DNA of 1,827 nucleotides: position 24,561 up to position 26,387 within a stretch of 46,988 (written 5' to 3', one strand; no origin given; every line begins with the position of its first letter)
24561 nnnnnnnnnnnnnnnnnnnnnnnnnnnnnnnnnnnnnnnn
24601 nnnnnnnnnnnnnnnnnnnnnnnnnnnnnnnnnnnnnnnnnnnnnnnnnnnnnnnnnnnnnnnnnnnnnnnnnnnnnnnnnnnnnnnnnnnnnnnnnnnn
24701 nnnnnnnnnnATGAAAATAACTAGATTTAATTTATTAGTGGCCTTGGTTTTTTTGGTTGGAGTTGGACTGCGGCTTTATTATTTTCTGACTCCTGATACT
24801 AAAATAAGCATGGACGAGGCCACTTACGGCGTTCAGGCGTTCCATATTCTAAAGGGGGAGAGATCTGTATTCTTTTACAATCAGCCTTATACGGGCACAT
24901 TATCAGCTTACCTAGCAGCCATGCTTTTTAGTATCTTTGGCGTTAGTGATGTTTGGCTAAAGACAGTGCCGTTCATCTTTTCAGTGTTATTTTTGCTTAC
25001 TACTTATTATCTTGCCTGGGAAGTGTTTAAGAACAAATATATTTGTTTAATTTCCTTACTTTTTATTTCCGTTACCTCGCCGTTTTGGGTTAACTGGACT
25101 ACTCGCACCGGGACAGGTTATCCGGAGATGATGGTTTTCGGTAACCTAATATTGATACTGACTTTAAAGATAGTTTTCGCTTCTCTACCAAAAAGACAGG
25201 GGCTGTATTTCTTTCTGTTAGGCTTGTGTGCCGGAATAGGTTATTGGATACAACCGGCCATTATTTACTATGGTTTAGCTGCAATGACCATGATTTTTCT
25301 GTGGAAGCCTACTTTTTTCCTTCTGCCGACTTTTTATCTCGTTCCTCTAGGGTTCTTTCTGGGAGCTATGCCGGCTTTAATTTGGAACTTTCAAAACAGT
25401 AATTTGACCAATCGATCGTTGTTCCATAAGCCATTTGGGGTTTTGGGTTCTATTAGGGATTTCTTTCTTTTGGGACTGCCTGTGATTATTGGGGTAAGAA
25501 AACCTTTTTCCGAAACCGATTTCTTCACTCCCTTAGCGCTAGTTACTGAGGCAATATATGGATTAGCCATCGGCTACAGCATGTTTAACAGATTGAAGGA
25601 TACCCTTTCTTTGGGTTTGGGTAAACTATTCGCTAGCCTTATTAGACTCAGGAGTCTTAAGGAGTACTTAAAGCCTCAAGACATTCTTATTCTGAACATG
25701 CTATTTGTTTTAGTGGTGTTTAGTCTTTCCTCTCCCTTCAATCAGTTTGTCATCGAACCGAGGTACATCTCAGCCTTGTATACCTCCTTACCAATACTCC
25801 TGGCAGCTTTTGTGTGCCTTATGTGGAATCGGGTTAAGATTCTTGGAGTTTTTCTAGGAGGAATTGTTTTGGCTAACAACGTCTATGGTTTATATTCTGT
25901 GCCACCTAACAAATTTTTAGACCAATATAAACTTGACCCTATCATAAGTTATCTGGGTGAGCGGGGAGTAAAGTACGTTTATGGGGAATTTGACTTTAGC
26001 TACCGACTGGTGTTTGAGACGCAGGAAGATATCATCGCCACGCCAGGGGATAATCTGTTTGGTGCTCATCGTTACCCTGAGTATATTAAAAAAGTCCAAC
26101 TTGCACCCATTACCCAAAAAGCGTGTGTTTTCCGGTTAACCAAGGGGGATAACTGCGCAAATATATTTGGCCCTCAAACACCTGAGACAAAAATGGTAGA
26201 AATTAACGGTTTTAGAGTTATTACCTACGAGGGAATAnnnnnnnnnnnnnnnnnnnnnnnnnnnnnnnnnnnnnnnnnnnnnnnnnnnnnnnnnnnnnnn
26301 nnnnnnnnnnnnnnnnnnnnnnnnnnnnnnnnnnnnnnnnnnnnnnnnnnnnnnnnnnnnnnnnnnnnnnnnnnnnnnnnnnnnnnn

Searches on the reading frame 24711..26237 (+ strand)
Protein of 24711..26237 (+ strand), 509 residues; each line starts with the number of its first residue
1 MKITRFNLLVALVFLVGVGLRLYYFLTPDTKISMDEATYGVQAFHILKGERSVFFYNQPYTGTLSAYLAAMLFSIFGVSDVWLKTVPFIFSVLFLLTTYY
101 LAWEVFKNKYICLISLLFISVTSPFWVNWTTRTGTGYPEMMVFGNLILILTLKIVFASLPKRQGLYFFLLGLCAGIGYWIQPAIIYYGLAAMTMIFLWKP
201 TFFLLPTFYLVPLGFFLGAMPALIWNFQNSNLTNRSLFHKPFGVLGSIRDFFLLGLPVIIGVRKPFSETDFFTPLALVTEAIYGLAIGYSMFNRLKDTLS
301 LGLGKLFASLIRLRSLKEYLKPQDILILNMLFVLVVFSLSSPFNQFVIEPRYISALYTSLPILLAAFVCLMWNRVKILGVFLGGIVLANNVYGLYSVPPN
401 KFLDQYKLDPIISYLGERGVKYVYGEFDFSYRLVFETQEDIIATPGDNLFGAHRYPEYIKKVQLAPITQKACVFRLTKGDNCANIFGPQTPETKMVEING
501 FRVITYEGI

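Call 3: search_protein_families(library=pfam, proteins=[window:24711-26237:+], max_evalue=0.01)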
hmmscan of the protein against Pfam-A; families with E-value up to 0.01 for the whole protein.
window:24711-26237:+ (509 aa): 1 family
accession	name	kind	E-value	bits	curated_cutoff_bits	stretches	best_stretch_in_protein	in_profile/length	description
PF13231.12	PMT_2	-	4.1e-07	30.8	26.1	1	64-225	5-160/160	Dolichyl-phosphate-mannose-protein mannosyltransferase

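Call 4: search_protein_families(library=ncbifam, proteins=[window:24711-26237:+], max_evalue=0.01)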
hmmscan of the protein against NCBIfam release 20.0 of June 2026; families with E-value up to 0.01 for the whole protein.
window:24711-26237:+ (509 aa): 1 family
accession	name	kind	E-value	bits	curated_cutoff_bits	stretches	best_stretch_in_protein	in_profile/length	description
TIGR03663.1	TIGR03663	subfamily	0.00058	19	126.25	1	9-120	3-110/435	flippase activity-associated protein Agl23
